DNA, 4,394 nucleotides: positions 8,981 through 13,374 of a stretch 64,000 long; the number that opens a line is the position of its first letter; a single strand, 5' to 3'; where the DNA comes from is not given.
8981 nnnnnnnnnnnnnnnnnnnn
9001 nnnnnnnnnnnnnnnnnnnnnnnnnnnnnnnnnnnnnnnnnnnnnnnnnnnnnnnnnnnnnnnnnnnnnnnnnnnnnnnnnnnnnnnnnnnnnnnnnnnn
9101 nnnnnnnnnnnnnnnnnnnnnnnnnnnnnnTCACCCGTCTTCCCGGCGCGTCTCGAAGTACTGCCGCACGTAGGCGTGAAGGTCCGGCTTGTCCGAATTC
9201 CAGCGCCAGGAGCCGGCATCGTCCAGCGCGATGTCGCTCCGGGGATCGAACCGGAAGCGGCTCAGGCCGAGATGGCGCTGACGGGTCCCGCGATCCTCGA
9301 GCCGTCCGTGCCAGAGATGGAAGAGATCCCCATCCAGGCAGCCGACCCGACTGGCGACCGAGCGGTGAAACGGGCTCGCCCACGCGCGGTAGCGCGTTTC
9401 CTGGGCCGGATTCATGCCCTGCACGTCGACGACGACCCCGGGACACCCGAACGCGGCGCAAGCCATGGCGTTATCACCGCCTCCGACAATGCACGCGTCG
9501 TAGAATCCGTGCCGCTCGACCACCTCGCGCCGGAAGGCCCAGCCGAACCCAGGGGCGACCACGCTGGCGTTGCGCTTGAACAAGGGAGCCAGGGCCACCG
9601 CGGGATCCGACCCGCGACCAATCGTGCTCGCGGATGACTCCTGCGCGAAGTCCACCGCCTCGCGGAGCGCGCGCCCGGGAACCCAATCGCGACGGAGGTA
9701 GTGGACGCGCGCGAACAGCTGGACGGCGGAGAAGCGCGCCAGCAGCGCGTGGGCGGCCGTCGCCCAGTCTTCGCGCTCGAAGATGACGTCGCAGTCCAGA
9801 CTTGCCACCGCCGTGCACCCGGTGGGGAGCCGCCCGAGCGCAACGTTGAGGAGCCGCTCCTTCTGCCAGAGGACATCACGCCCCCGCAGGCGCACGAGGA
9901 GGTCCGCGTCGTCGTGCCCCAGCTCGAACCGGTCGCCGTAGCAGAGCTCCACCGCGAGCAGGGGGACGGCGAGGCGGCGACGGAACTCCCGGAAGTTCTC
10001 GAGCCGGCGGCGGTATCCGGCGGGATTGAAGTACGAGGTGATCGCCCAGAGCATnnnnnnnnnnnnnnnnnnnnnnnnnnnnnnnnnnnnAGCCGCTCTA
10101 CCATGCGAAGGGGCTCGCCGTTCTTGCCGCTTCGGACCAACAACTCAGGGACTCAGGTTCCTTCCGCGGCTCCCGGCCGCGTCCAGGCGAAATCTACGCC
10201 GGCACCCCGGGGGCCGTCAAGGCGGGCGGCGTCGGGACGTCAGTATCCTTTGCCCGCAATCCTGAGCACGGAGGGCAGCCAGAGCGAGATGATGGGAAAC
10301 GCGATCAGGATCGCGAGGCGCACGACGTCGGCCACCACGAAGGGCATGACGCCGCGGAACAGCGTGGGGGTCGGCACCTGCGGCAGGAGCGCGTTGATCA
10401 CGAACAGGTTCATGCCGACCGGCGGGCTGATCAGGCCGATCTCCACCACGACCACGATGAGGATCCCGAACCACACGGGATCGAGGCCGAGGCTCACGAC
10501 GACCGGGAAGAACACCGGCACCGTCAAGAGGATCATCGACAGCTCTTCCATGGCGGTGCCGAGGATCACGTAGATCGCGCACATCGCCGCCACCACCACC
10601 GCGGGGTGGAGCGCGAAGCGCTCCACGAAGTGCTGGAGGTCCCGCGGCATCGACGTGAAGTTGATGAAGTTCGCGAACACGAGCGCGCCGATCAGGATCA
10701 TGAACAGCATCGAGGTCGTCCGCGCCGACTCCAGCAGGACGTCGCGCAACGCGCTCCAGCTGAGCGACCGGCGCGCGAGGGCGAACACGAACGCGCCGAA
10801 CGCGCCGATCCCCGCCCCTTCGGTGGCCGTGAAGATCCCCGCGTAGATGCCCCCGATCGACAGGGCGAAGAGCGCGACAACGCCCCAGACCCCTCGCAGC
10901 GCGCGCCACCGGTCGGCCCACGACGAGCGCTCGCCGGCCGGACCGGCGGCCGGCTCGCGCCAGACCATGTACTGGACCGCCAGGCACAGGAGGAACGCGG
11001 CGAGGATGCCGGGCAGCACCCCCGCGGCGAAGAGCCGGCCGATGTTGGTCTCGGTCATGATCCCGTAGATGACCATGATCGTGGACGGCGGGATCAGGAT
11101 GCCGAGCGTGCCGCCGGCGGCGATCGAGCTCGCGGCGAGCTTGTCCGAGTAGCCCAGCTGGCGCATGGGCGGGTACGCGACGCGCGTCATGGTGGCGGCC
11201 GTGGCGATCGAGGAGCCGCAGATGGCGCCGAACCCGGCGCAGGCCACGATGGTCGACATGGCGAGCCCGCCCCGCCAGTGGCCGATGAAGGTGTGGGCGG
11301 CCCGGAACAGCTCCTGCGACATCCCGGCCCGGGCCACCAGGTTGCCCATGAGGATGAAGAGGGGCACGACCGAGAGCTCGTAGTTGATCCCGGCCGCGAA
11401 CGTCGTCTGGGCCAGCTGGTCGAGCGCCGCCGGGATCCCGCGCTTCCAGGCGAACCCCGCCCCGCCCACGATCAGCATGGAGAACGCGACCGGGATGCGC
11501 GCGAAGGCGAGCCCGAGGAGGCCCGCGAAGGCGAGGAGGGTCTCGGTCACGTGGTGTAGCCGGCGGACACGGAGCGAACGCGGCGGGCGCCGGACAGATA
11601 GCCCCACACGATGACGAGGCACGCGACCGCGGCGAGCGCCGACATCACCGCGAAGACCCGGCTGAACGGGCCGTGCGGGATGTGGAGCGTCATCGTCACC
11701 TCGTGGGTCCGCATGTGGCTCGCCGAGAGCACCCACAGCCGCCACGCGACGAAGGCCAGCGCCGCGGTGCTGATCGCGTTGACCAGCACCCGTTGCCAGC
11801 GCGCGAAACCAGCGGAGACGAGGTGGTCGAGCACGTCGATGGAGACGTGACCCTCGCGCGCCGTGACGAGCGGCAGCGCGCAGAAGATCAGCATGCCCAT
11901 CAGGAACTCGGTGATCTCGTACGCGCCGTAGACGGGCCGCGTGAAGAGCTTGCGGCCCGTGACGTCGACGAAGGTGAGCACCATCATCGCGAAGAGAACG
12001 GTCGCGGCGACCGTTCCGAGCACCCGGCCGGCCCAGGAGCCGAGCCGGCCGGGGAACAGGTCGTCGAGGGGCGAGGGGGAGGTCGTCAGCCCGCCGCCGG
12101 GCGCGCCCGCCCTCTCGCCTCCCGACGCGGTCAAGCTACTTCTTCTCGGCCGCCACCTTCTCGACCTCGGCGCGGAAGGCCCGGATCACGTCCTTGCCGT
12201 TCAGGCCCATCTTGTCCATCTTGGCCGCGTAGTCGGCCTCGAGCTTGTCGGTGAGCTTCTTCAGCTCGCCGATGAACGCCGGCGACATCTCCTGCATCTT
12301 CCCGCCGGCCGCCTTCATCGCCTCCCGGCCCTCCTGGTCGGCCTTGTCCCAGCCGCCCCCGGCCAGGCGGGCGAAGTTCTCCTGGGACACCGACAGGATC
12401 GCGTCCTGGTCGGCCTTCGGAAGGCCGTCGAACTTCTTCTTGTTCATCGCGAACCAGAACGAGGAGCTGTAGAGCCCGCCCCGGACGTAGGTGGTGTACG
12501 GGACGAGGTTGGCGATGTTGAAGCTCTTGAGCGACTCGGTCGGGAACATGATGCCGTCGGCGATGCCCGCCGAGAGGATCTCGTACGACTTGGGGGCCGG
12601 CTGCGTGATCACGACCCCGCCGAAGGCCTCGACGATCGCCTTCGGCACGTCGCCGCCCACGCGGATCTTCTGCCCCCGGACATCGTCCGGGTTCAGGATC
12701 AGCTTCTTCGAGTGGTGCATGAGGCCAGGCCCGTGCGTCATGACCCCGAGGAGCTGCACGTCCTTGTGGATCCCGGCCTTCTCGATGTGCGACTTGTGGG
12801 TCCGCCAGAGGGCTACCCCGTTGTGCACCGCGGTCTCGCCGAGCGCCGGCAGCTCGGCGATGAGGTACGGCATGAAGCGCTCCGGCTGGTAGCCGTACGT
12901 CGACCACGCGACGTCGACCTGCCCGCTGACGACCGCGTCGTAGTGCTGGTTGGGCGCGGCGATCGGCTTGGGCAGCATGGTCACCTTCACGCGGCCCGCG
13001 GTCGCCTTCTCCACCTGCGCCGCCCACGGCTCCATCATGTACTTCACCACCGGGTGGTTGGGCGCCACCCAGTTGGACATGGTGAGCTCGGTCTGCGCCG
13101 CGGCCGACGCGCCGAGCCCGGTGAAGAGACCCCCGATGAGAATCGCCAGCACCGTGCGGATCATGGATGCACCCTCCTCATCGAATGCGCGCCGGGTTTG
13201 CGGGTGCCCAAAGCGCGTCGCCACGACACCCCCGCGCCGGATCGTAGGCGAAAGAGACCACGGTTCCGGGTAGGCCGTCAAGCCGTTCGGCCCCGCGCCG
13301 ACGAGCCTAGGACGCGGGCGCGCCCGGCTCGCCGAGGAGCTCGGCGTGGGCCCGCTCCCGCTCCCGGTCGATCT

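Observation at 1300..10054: Glycoconjugate-tailoring locus: APH-like and HprK-like kinase pair with fucosyltransferase-like, GT2, GT-A and fatty-acid hydroxylase genes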

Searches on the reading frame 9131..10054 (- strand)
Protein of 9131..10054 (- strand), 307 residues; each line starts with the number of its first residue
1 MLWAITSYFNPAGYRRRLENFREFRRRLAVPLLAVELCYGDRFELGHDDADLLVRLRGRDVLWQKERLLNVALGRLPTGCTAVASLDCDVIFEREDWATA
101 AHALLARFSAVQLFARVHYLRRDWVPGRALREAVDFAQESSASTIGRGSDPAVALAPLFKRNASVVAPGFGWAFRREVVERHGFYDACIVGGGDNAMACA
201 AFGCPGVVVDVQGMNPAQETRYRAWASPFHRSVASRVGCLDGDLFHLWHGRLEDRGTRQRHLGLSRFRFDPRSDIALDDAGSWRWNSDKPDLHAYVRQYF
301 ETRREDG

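Call 6: search_protein_families(library=pfam, proteins=[window:9131-10054:-], max_evalue=0.01)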
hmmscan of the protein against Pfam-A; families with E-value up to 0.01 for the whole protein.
window:9131-10054:- (307 aa): 0 families

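Call 7: search_protein_families(library=ncbifam, proteins=[window:9131-10054:-], max_evalue=0.01)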
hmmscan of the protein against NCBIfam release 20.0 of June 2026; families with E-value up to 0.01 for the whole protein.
window:9131-10054:- (307 aa): 0 families

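Call 36: search_solved_structures(query=window:9131-10054:-, max_evalue=10)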
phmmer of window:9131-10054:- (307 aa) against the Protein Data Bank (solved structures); distinct sequences matched with E-value up to 10: 1.
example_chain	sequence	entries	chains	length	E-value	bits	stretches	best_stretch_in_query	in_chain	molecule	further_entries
1imh_C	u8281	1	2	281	2.4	10.5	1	179-218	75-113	NUCLEAR FACTOR OF ACTIVATED T CELLS 5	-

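Call 39: find_homologous_proteins(query=window:9131-10054:-)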
Query window:9131-10054:- (307 aa): 3339 proteins with E <= 0.001 among 8000 candidates; the best 120 are listed.
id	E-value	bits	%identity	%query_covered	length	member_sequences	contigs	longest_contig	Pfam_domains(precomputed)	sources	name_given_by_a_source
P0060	5.4e-209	711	100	100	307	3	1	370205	-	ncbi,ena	-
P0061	1.1e-182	624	89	100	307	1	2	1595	-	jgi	jgi:hypothetical protein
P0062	4.6e-164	563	79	100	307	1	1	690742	-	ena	-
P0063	8.3e-146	503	73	100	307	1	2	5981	-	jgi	jgi:hypothetical protein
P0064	1.4e-145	503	74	100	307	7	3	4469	-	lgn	-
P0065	3.1e-140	485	70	100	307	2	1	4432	-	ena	-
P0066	9.5e-136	470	68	100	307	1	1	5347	-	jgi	jgi:hypothetical protein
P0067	1.3e-129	450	65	100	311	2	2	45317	-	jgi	jgi:hypothetical protein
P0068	4.6e-128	445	65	100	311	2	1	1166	-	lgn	-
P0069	3.2e-115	403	60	100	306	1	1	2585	-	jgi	-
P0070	2.1e-110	387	56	100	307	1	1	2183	-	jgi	jgi:hypothetical protein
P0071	2.1e-110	387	59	100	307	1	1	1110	-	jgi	jgi:hypothetical protein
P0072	2.4e-109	384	58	100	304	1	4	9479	-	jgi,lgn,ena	-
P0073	3.3e-109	383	53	100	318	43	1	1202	-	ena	-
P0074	5.6e-108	379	54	100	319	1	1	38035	-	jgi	jgi:hypothetical protein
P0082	5.5e-105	369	54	100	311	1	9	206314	-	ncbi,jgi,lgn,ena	-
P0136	7.4e-101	356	52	100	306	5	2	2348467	-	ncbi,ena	-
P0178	1.9e-98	348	52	100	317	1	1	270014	-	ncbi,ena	-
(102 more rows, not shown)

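Call 40: find_encoding_contigs(protein=P0136, flank=8000, max_places=2)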
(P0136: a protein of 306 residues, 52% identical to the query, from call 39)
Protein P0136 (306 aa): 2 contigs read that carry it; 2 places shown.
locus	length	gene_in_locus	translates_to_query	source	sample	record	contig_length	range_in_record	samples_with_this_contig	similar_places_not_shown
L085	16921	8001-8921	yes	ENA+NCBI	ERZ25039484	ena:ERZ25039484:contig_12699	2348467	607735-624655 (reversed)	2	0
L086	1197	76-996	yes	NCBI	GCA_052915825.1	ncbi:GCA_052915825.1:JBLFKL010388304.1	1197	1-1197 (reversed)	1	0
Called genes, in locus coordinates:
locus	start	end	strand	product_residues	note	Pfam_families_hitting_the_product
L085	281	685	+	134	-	-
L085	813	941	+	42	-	-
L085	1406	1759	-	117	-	-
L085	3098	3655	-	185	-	-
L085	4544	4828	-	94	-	-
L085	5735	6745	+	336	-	-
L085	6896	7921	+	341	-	PF02655:ATP-grasp_3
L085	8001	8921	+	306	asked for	-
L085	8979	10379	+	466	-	-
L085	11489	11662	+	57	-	-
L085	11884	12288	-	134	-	-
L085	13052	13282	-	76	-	-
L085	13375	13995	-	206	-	-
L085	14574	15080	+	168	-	-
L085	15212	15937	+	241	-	PF00149:Metallophos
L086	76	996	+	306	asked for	-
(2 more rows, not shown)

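Call 41: find_encoding_contigs(protein=P0082, flank=8000, max_places=3)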
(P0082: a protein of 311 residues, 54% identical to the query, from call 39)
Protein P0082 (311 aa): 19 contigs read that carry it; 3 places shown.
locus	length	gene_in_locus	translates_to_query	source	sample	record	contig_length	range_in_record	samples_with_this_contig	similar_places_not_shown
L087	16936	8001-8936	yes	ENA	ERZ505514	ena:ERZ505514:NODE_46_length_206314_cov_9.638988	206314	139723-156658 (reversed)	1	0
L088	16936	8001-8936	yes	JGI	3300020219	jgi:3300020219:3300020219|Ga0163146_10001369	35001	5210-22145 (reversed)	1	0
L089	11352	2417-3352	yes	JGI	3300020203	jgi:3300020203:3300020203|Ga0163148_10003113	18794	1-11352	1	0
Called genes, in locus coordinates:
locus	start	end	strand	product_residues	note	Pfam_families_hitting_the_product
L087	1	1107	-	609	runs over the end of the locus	PF00664:ABC_membrane, PF02463:SMC_N (faint), PF00005:ABC_tran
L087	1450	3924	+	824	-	PF02771:Acyl-CoA_dh_N, PF02770:Acyl-CoA_dh_M (weak), PF00441:Acyl-CoA_dh_1, PF09317:ACDH_C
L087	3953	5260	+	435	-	PF00108:Thiolase_N, PF02803:Thiolase_C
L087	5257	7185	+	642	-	PF00378:ECH_1, PF16113:ECH_2, PF02737:3HCDH_N, PF00725:3HCDH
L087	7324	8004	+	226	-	PF13578:Methyltransf_24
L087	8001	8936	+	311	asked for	-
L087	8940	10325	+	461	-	PF00501:AMP-binding, PF27533:CapK_C (weak)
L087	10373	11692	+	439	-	PF07719:TPR_2 (faint), PF13174:TPR_6 (faint), PF14559:TPR_19, PF04575:SlipAM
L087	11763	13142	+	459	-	PF04773:FecR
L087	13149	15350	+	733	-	PF13424:TPR_12 (faint), PF13428:TPR_14 (faint), PF23914:TPR_CcmH_CycH, PF13432:TPR_16 (weak), PF13371:TPR_9 (weak), PF13432:TPR_16 (weak), PF07719:TPR_2 (weak), PF13844:Glyco_transf_41, +5 more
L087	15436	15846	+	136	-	PF03061:4HBT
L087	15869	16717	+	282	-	PF00106:adh_short, PF08659:KR, PF13561:adh_short_C2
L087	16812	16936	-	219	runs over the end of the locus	PF02798:GST_N (weak), PF13417:GST_N_3, PF13409:GST_N_2, PF13410:GST_C_2 (weak)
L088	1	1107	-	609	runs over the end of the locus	PF00664:ABC_membrane, PF02463:SMC_N (faint), PF00005:ABC_tran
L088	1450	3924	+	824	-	PF02771:Acyl-CoA_dh_N, PF02770:Acyl-CoA_dh_M (weak), PF00441:Acyl-CoA_dh_1, PF09317:ACDH_C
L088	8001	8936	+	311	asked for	-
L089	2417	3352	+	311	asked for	-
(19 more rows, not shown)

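Call 42: find_encoding_contigs(protein=P0178, flank=8000, max_places=2)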
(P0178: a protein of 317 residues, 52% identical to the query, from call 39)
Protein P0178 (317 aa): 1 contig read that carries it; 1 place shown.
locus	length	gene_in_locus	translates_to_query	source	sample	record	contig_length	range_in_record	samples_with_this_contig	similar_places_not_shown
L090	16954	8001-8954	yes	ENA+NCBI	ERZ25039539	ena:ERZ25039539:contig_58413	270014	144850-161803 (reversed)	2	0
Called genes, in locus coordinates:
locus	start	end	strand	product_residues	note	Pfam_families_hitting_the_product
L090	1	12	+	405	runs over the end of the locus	PF00155:Aminotran_1_2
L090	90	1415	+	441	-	PF03447:NAD_binding_3, PF00742:Homoserine_dh, PF01842:ACT (weak)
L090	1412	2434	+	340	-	PF03320:FBPase_glpX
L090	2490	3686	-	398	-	PF00872:Transposase_mut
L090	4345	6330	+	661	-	PF01368:DHH, PF02272:DHHA1, PF17768:RecJ_OB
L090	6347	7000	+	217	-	PF13578:Methyltransf_24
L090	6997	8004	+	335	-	-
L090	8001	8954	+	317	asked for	-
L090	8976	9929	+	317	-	-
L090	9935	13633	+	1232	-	PF14305:ATPgrasp_TupA, PF11316:Rhamno_transf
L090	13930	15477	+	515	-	PF00144:Beta-lactamase, PF11954:DUF3471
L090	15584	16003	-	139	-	PF00903:Glyoxalase, PF13669:Glyoxalase_4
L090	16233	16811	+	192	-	PF00313:CSD, PF08206:OB_RNB (faint), PF00313:CSD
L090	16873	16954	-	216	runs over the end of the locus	-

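Call 51: predict_structure(alignment_id=A3)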
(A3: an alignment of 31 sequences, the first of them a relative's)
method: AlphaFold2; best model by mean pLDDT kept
length: 307 residues; sequences in the alignment: 31
mean_pLDDT: 88.7   pTM: 0.90
mean pLDDT of the five models: 88.7, 88.5, 86.7, 86.8, 83.5
residues with pLDDT >= 90: 186; 70-90: 99; 50-70: 22; < 50: 0
segments of 3 or more residues with pLDDT < 50: none
pLDDT, mean of each block of 10 residues (from residue 1): 94 88 95 91 91 85 87 96 96 96 96 95 91 91 93 78 63 96 88 88 92 88 96 93 92 75 85 86 86 83 65
secondary structure, 60 per line:
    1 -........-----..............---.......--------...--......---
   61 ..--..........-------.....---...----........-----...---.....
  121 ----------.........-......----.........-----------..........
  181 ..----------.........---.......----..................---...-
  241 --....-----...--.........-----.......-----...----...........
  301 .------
elements in order: E2-9 H15-28 E32-38 E52-57 H65-74 E82-86 E90-92 H97-104 E110-112 E116-120 E134-139 H141-146 H151-159 E171-175 H176-182 H193-201 H205-211 H216-233 E237-239 E243-246 H257-265 H271-274 E275-277 E283-285 H290-301

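Call 57: fold_search(model_id=the predicted structure, library=pdb)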
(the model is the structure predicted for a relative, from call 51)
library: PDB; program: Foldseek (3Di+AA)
matches with E <= 10: 1117; with E <= 0.001: 284
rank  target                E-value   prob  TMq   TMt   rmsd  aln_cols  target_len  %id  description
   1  2z86_C                7.5e-07  1.00  0.46  0.26   6.3       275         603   13  Crystal structure of chondroitin polymerase from Escherichia coli strain K4 (K4CP) complexed with UDP-GlcUA and UDP (released 2008-09-16)
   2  2z87_A                7.5e-07  1.00  0.44  0.25   7.6       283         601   13  Crystal structure of chondroitin polymerase from Escherichia coli strain K4 (K4CP) complexed with UDP-GalNAc and UDP (released 2008-09-16)
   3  2z87_B                1.3e-06  1.00  0.48  0.27   5.3       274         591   13  Crystal structure of chondroitin polymerase from Escherichia coli strain K4 (K4CP) complexed with UDP-GalNAc and UDP (released 2008-09-16)
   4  6yv7_B                1.9e-06  1.00  0.41  0.37  11.2       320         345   17  Mannosyltransferase PcManGT from Pyrobaculum calidifontis (released 2020-07-22)
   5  2z86_D                2.7e-06  1.00  0.45  0.25   7.3       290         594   14  Crystal structure of chondroitin polymerase from Escherichia coli strain K4 (K4CP) complexed with UDP-GlcUA and UDP (released 2008-09-16)
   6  9o4g_A                2.9e-06  1.00  0.39  0.19  10.1       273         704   11  Cryo-EM structure of the CHSY3-CHPF1 chondroitin synthase heterodimer (released 2026-03-04)
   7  9omk_B                3.9e-06  1.00  0.38  0.43  12.0       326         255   10  WrtF fucosyltransferase - trisaccharide acceptor (released 2025-10-29)
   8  9omn_B                7.8e-06  1.00  0.40  0.44   5.8       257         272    9  WrtF fucosyltransferase - GDP-2-deoxy-2-fluoro-beta-L-fucose (released 2025-10-29)
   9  2z86_B                7.8e-06  1.00  0.42  0.23   8.7       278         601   14  Crystal structure of chondroitin polymerase from Escherichia coli strain K4 (K4CP) complexed with UDP-GlcUA and UDP (released 2008-09-16)
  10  8vh8_D                8.3e-06  1.00  0.46  0.28  11.6       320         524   10  Crystal structure of heparosan synthase 2 from Pasteurella multocida at 2.85 A (released 2024-09-04)
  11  6p61_C                1.1e-05  1.00  0.41  0.62   5.5       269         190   12  Structure of a Glycosyltransferase from Leptospira borgpetersenii serovar Hardjo-bovis (strain JB197) (released 2019-07-10)
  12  2y4j_B                1.1e-05  1.00  0.32  0.28  10.5       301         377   12  MANNOSYLGLYCERATE SYNTHASE IN COMPLEX WITH LACTATE (released 2011-02-02)
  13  9b77_A                1.1e-05  1.00  0.29  0.29  18.3       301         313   12  Cryo-EM Structure of the Glycosyltransferase ArnC from Salmonella enterica in the Apo State Determined on Krios micros (released 2025-02-05)
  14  6p61_B                1.2e-05  1.00  0.41  0.62   5.8       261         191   13  Structure of a Glycosyltransferase from Leptospira borgpetersenii serovar Hardjo-bovis (strain JB197) (released 2019-07-10)
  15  9omn_A                1.3e-05  1.00  0.41  0.47  12.3       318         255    9  WrtF fucosyltransferase - GDP-2-deoxy-2-fluoro-beta-L-fucose (released 2025-10-29)
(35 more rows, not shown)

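Call 70: search_protein_families(library=padloc, proteins=[window:9131-10054:-], max_evalue=0.001)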
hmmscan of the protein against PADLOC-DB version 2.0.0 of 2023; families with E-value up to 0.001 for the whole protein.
window:9131-10054:- (307 aa): 0 families

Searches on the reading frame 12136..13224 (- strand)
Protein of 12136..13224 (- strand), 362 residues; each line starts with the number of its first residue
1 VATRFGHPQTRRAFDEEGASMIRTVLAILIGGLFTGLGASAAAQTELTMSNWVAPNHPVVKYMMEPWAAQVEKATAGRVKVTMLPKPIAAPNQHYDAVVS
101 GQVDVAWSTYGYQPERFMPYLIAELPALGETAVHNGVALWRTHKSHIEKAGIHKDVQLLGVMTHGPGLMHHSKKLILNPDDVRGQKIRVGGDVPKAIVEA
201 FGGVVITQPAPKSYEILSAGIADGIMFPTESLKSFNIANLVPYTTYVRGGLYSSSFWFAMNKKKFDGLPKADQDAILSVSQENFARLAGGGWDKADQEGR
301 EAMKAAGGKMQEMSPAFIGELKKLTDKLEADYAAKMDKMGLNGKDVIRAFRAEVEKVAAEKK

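Call 95: search_protein_families(library=pfam, proteins=[window:12136-13224:-], max_evalue=0.001)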
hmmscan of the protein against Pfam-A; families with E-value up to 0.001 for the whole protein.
window:12136-13224:- (362 aa): 1 family
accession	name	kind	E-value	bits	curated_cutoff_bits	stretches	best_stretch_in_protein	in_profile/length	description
PF03480.18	DctP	-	4.3e-26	92.3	23.4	1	50-331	2-281/286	Bacterial extracellular solute-binding protein, family 7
